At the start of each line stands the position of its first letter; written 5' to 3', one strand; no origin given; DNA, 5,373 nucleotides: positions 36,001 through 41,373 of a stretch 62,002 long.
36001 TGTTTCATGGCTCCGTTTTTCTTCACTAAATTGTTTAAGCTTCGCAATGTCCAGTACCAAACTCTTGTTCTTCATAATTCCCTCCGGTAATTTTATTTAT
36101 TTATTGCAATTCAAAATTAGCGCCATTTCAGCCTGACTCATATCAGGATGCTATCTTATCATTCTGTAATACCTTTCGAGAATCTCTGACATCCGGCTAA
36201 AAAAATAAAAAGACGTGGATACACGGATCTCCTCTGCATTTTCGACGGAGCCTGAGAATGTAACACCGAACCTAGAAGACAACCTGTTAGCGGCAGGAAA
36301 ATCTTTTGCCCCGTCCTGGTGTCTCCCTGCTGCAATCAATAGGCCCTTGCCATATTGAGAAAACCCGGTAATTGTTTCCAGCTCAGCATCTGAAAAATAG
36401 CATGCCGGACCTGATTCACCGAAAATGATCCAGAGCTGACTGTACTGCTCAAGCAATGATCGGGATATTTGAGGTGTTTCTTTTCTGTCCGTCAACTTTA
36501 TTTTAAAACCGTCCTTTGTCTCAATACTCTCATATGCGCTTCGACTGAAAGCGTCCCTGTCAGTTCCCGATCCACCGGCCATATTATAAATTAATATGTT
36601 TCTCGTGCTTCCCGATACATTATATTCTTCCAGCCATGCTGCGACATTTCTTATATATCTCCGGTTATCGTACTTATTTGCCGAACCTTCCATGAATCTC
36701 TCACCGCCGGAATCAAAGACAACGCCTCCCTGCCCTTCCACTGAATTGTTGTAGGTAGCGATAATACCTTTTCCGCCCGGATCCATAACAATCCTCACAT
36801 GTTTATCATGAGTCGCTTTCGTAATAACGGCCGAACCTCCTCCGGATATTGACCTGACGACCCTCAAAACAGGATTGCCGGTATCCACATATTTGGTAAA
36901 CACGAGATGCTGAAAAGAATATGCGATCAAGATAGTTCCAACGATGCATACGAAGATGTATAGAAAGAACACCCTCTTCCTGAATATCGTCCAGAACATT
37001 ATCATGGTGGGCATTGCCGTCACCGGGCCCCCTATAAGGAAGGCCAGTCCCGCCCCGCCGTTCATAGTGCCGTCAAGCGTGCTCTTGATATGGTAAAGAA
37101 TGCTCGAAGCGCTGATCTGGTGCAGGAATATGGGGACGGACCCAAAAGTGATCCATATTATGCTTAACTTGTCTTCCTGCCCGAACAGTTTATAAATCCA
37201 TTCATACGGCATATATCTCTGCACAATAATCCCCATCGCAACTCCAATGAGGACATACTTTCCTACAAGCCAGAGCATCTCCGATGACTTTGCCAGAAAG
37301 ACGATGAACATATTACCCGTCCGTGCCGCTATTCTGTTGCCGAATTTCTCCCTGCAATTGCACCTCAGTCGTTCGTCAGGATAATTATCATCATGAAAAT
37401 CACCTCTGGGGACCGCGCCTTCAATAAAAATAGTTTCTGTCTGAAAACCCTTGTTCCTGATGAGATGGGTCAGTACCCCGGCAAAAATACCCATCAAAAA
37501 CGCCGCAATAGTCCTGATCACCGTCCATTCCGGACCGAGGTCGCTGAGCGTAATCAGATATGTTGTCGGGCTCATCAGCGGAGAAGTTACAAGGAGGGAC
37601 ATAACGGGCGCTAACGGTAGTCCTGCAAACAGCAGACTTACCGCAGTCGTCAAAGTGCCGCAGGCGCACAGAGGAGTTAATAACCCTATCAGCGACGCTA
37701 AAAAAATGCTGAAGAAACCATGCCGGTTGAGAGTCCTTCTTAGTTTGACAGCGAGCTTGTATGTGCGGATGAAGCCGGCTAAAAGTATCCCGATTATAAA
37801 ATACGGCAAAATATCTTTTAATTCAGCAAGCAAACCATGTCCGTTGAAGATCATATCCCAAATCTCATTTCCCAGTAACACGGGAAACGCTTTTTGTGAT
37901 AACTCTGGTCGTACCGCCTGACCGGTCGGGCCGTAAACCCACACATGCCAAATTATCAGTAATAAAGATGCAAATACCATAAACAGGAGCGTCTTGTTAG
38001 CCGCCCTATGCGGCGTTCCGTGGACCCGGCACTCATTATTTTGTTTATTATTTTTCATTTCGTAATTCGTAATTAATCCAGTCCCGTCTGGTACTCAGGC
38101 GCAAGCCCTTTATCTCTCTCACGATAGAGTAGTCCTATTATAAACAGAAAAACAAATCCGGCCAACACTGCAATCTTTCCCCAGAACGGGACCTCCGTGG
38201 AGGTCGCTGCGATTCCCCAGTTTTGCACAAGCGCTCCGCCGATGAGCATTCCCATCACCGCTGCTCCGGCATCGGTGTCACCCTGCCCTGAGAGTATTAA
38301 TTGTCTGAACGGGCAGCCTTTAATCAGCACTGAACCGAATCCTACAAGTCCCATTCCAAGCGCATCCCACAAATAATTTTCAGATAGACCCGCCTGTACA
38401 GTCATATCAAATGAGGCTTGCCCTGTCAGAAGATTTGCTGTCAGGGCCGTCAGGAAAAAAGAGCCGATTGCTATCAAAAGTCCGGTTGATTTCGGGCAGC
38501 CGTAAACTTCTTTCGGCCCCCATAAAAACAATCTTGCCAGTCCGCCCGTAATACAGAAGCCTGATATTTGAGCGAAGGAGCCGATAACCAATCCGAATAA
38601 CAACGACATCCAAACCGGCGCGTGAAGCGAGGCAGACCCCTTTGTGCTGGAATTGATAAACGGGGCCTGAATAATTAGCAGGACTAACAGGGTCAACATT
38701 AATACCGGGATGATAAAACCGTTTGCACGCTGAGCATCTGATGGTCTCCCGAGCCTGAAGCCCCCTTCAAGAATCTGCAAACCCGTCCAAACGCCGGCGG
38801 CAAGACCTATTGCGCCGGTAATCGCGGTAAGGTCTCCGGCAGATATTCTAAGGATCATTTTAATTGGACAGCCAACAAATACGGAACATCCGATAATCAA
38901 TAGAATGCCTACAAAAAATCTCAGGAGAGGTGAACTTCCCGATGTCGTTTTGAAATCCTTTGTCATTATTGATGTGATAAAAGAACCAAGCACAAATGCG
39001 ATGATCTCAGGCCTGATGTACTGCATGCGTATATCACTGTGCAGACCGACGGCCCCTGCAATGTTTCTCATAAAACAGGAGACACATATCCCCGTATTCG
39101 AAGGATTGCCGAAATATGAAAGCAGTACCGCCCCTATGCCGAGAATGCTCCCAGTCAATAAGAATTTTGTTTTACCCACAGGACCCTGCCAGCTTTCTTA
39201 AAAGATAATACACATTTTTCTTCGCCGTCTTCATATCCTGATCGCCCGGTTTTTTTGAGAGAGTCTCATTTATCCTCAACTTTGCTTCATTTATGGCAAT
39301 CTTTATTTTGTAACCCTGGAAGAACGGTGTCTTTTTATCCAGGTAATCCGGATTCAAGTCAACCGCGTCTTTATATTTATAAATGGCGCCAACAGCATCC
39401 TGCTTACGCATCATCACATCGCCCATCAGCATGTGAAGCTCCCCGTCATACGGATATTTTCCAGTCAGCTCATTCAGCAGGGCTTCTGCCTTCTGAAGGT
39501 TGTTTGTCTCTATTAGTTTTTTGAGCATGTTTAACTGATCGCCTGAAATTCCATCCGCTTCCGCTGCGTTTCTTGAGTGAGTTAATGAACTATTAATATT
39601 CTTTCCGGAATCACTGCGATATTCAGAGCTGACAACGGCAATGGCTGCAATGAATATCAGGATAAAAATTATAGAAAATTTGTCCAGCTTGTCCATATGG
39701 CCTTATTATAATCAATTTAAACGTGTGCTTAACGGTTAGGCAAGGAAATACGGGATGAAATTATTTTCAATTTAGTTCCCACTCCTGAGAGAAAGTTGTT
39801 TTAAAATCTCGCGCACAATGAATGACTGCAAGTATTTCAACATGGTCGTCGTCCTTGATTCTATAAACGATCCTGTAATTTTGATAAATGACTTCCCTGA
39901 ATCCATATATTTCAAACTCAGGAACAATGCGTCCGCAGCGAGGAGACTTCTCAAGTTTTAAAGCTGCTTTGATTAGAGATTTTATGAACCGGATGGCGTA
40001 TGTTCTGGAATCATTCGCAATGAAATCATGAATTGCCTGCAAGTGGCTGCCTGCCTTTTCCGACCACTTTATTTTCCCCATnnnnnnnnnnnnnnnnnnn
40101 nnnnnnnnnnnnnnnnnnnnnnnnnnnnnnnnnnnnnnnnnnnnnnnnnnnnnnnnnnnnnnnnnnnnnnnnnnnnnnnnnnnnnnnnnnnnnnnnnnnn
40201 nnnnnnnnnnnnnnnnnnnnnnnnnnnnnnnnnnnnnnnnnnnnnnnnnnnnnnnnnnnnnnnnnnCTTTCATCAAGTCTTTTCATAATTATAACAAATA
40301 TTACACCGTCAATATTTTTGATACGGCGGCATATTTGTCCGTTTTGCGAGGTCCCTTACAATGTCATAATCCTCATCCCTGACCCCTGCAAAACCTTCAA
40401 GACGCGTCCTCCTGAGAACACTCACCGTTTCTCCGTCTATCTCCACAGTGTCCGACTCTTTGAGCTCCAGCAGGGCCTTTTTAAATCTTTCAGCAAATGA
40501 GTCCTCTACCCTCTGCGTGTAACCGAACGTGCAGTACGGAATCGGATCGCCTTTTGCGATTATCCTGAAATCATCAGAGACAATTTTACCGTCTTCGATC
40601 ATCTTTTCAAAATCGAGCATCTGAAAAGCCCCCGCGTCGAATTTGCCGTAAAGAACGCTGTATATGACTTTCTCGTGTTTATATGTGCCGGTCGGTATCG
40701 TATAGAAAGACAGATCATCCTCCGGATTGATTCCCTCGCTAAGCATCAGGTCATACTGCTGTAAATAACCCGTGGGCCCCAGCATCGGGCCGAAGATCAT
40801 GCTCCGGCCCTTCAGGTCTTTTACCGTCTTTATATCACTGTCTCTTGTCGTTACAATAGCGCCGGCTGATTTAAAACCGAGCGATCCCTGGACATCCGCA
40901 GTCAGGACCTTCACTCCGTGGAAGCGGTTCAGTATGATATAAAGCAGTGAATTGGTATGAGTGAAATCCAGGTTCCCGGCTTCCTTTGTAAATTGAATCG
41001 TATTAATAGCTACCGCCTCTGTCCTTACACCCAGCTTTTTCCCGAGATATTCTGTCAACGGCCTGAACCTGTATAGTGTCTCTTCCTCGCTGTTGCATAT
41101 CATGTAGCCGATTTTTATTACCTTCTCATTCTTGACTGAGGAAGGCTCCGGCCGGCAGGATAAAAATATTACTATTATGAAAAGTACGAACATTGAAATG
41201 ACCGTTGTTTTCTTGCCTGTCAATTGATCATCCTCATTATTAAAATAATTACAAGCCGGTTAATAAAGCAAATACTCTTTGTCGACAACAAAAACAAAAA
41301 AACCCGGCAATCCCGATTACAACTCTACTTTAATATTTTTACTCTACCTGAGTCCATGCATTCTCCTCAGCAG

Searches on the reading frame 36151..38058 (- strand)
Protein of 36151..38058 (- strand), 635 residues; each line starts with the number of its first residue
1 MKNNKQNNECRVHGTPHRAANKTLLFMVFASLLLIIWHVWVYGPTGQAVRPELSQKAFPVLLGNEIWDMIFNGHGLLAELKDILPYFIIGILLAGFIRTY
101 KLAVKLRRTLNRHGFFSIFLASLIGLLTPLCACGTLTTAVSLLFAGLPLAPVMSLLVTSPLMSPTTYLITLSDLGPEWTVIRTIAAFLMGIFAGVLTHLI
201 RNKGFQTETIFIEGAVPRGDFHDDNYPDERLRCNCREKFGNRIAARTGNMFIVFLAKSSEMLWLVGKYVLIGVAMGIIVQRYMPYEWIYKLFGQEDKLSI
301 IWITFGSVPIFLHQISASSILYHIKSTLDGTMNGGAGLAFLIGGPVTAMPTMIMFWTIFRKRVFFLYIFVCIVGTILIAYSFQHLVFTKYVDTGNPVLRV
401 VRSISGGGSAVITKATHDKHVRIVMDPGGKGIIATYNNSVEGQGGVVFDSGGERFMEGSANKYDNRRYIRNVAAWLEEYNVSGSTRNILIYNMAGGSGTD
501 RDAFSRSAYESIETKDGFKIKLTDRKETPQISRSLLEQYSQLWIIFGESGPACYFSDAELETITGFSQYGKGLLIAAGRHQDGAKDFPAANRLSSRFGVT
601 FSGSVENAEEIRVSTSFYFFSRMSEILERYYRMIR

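Call 3: search_protein_families(library=ncbifam, proteins=[window:36151-38058:-], max_evalue=0.01)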
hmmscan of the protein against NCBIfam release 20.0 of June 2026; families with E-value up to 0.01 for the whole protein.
window:36151-38058:- (635 aa): 2 families
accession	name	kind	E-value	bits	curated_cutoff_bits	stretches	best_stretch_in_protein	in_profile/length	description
NF033936.1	CuZnOut_SO0444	equivalog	5.6e-32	111.2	300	1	83-391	8-318/351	SO_0444 family Cu/Zn efflux transporter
NF040736.1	efflux_SaoE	equivalog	1.3e-24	87.1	325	1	86-391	21-303/352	efflux transporter SaoE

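Call 4: search_protein_families(library=pfam, proteins=[window:36151-38058:-], max_evalue=0.01)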
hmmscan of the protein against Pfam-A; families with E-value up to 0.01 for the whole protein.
window:36151-38058:- (635 aa): 1 family
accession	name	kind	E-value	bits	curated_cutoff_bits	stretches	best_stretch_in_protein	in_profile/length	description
PF03773.19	ArsP_1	-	3.7e-35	121.9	32.3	1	82-382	15-292/294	Predicted permease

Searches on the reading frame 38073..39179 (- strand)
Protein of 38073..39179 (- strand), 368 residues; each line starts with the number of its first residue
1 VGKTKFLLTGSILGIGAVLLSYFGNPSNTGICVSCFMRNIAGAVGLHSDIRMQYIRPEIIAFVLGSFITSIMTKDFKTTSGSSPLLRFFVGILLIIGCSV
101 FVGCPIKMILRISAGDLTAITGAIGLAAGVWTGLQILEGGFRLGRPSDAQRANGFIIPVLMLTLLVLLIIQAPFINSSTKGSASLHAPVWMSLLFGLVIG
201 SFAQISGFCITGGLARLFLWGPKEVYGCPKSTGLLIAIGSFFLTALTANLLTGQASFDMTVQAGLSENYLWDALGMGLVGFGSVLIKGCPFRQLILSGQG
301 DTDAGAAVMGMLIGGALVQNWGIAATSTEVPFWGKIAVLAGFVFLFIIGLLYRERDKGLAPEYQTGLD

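Call 3: search_protein_families(library=ncbifam, proteins=[window:38073-39179:-], max_evalue=0.01)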
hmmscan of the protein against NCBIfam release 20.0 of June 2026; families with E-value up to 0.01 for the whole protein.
window:38073-39179:- (368 aa): 1 family
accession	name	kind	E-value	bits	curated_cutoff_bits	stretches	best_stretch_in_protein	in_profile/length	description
TIGR04112.1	seleno_YedE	equivalog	5.2e-113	377.6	200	1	6-349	2-336/337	YedE family putative selenium transporter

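Call 4: search_protein_families(library=pfam, proteins=[window:38073-39179:-], max_evalue=0.01)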
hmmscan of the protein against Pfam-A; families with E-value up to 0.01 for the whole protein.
window:38073-39179:- (368 aa): 0 families

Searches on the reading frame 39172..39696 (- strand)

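Call 3: search_protein_families(library=ncbifam, proteins=[window:39172-39696:-], max_evalue=0.01)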
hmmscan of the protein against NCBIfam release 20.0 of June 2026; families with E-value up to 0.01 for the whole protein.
window:39172-39696:- (174 aa): 2 families
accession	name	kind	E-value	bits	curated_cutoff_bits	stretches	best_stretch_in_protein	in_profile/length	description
TIGR02917.1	PEP_TPR_lipo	equivalog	2.6e-06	25.6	312.2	1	54-151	434-531/899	XrtA/PEP-CTERM system TPR-repeat protein PrsT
TIGR03939.1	PGA_TPR_OMP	equivalog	0.0013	17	366.65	1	61-119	405-463/800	poly-beta-1,6 N-acetyl-D-glucosamine export porin PgaA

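Call 4: search_protein_families(library=pfam, proteins=[window:39172-39696:-], max_evalue=0.01)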
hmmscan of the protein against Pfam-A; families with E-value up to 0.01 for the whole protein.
window:39172-39696:- (174 aa): 6 families
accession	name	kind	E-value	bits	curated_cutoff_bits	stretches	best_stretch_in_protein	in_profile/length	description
PF14559.12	TPR_19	-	1.3e-05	25.8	25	1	57-92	31-66/68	Tetratricopeptide repeat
PF07719.23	TPR_2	-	0.00084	19.7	27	0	86-118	2-34/34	Tetratricopeptide repeat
PF13432.12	TPR_16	-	0.0026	18.6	32.7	1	62-117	8-63/65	Tetratricopeptide repeat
PF23914.1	TPR_CcmH_CycH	-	0.0037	17.5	42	0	63-114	99-150/158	Cytochrome c-type biogenesis protein H TPR domain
PF25064.1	ARM_TT21_5th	-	0.0038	18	27.8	0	88-119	4-35/117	TT21 fifth ARM repeats domain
PF09991.14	DUF2232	-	0.0069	16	27.8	1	8-73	96-160/290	Predicted membrane protein (DUF2232)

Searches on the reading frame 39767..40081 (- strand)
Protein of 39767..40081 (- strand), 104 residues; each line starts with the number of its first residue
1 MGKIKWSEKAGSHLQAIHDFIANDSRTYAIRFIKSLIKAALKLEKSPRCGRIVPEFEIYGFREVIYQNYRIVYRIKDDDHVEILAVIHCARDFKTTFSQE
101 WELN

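Call 24: search_protein_families(library=pfam, proteins=[window:39767-40081:-], max_evalue=0.01)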
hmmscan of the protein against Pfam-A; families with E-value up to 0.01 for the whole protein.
window:39767-40081:- (104 aa): 1 family
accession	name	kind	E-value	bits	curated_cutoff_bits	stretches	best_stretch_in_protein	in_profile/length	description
PF05016.21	ParE_toxin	-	1.6e-19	70.7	23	1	4-93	1-89/89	ParE toxin of type II toxin-antitoxin system, parDE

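Call 25: search_protein_families(library=ncbifam, proteins=[window:39767-40081:-], max_evalue=0.01)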
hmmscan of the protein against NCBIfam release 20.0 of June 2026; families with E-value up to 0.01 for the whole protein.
window:39767-40081:- (104 aa): 1 family
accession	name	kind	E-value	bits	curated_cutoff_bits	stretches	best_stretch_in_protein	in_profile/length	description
TIGR02385.1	RelE_StbE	subfamily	9e-07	29.3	27.9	1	3-86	1-78/88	type II toxin-antitoxin system mRNA interferase toxin, RelE/StbE family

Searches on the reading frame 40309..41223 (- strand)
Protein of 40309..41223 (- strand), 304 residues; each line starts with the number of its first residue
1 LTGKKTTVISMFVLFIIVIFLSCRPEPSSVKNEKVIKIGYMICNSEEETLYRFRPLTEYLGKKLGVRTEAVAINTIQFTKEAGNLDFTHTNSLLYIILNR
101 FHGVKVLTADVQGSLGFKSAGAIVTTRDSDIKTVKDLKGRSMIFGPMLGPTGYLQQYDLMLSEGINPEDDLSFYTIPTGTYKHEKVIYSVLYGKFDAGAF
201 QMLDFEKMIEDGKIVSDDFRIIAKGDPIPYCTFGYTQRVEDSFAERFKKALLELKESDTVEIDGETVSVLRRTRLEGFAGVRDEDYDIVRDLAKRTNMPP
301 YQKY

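Call 24: search_protein_families(library=pfam, proteins=[window:40309-41223:-], max_evalue=0.01)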
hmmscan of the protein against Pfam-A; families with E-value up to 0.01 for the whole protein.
window:40309-41223:- (304 aa): 1 family
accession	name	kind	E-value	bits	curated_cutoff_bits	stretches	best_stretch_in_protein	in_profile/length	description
PF12974.12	Phosphonate-bd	-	4.1e-42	144.7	27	1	39-286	2-242/242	ABC transporter, phosphonate, periplasmic substrate-binding protein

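Call 25: search_protein_families(library=ncbifam, proteins=[window:40309-41223:-], max_evalue=0.01)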
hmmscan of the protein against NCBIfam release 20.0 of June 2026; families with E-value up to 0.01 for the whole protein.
window:40309-41223:- (304 aa): 6 families
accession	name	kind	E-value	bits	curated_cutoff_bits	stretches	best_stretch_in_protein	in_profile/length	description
TIGR03431.1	PhnD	equivalog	3.2e-24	85.8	261.1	1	13-296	11-286/288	phosphonate ABC transporter substrate-binding protein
TIGR01098.1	3A0109s03R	subfamily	4.5e-24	85.3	112.05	1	7-254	4-253/253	phosphate/phosphite/phosphonate ABC transporter substrate-binding protein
TIGR04553.1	ABC_peri_selen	hypoth_equivalog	5.7e-16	58.7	250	1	44-295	10-261/266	putative selenate ABC transporter substrate-binding protein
NF040750.1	tetrathio_HK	equivalog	8.3e-08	31.2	750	1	38-259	9-244/555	tetrathionate respiration histidine kinase TtrS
TIGR02122.1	TRAP_TAXI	subfamily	5.7e-05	22.1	84.35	1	120-169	122-170/320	TAXI family TRAP transporter solute-binding subunit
TIGR01728.1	SsuA_fam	subfamily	0.0049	16.1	163.5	1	82-141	49-105/290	aliphatic sulfonate ABC transporter substrate-binding protein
